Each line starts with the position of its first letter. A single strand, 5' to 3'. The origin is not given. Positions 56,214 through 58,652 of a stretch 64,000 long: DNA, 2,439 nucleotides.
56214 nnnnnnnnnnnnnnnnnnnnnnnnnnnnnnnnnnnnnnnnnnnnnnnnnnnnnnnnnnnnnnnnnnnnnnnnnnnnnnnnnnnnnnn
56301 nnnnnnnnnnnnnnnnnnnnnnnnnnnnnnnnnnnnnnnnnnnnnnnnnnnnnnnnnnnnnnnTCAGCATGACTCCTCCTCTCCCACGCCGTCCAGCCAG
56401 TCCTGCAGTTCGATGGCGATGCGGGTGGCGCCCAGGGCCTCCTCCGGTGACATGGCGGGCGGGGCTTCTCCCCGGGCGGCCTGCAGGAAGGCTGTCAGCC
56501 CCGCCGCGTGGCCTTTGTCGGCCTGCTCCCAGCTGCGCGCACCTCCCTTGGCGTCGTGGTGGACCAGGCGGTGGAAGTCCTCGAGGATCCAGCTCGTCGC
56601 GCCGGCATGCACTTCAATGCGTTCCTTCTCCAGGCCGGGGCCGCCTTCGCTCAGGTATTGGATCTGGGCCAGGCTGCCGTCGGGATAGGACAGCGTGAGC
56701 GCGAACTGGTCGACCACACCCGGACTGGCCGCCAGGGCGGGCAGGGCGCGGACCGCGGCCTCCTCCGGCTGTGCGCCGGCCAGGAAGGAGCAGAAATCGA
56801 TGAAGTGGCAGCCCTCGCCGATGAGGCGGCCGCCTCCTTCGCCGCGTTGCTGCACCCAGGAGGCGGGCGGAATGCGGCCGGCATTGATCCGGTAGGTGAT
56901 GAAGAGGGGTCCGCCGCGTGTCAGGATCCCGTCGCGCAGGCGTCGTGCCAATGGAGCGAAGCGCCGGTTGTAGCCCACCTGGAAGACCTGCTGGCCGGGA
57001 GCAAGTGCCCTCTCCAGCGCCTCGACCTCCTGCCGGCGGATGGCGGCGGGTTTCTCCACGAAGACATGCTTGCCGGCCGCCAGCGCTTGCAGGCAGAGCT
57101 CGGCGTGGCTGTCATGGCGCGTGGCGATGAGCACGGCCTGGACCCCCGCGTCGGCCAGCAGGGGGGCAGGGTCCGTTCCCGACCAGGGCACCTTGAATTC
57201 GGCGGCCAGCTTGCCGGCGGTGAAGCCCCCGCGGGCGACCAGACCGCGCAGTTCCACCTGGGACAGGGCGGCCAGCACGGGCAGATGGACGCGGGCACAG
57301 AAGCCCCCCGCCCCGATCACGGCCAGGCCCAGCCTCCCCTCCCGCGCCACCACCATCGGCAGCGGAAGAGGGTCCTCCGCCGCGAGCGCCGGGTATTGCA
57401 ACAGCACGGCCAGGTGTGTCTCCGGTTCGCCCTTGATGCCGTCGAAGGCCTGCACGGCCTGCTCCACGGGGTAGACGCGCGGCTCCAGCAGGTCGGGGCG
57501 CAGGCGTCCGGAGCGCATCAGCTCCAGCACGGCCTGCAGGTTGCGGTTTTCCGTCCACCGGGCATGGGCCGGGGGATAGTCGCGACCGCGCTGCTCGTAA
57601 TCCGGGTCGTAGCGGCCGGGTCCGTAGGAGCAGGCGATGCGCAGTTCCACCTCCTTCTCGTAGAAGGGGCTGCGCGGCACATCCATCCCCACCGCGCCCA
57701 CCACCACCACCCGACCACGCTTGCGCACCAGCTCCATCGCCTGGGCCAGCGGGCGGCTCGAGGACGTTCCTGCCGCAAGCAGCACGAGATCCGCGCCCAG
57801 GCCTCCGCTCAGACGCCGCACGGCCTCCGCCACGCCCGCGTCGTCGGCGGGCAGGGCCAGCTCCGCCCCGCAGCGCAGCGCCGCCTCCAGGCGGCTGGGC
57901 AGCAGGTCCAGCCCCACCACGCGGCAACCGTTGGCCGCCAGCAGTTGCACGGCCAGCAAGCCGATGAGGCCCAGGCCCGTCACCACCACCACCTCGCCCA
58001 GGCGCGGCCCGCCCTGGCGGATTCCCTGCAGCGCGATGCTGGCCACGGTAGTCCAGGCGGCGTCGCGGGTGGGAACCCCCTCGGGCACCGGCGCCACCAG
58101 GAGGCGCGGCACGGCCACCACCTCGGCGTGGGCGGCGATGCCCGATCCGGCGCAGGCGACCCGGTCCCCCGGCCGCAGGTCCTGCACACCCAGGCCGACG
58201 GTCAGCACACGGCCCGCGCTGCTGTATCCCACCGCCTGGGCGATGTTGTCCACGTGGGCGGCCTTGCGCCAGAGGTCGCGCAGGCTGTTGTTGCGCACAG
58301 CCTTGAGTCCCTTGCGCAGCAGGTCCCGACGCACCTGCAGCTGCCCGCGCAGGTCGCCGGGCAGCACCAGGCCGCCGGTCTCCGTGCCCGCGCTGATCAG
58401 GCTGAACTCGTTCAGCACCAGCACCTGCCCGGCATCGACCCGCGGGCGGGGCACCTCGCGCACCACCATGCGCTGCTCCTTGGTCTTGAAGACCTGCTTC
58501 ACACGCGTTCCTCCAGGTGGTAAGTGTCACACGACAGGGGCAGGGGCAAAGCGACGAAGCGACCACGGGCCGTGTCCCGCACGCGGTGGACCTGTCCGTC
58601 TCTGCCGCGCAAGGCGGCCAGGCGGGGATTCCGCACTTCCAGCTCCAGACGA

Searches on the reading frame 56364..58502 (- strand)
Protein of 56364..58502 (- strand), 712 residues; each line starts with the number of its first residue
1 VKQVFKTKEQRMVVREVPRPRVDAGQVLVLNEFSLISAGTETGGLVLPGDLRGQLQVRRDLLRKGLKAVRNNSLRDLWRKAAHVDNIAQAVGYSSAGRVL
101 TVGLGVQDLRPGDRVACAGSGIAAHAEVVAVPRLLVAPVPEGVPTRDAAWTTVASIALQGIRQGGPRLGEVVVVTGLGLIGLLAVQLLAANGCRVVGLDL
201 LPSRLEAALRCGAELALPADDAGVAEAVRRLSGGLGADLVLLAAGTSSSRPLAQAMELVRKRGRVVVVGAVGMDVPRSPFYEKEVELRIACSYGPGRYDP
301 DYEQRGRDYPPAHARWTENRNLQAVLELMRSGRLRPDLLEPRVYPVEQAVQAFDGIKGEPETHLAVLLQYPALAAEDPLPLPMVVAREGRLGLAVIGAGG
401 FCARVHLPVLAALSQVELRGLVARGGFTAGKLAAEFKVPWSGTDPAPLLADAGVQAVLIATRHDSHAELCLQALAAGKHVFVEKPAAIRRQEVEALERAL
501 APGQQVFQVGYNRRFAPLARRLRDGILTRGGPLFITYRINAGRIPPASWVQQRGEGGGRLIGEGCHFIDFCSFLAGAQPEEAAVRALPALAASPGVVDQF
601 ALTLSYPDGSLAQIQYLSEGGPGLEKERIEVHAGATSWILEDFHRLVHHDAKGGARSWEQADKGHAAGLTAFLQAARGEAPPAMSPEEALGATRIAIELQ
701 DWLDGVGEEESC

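Call 55: search_protein_families(library=ncbifam, proteins=[window:56364-58502:-], max_evalue=1e-10)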
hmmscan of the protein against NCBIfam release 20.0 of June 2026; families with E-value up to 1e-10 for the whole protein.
window:56364-58502:- (712 aa): 10 families
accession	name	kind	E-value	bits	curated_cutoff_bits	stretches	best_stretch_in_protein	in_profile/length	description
TIGR04380.1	myo_inos_iolG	equivalog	1.9e-27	96.1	355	1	391-700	2-320/330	inositol 2-dehydrogenase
TIGR03989.1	Rxyl_3153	subfamily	2e-17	63.6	440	1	122-273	138-291/370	NDMA-dependent alcohol dehydrogenase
NF041097.1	keto_inos_dh_IolM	equivalog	3.6e-16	58.8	450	1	155-275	191-317/389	scyllo-inosose 3-dehydrogenase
NF008607.0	PRK11579.1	subfamily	1.8e-14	53.5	330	1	394-609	8-221/346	oxidoreductase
TIGR02824.1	quinone_pig3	subfamily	2.4e-13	49.8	296.8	1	88-272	58-241/325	putative NAD(P)H quinone oxidoreductase, PIG3 family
NF006940.0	PRK09422.1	equivalog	5.7e-13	48.5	344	0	134-269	126-260/338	alcohol dehydrogenase AdhP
NF007642.0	PRK10309.1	equivalog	1.2e-12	47.8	550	0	124-274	116-265/347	galactitol-1-phosphate 5-dehydrogenase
TIGR03366.1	HpnZ_proposed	hypoth_equivalog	1.1e-11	44.5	328.1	1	121-276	109-260/315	putative phosphonate catabolism associated alcohol dehydrogenase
TIGR03451.1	mycoS_dep_FDH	equivalog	1.1e-11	44.2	512.9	0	163-275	171-286/358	S-(hydroxymethyl)mycothiol dehydrogenase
NF040723.1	UDP-GlcNAcDh_Arch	equivalog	5.4e-11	42.6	450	1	393-581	3-183/302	UDP-N-acetylglucosamine 3-dehydrogenase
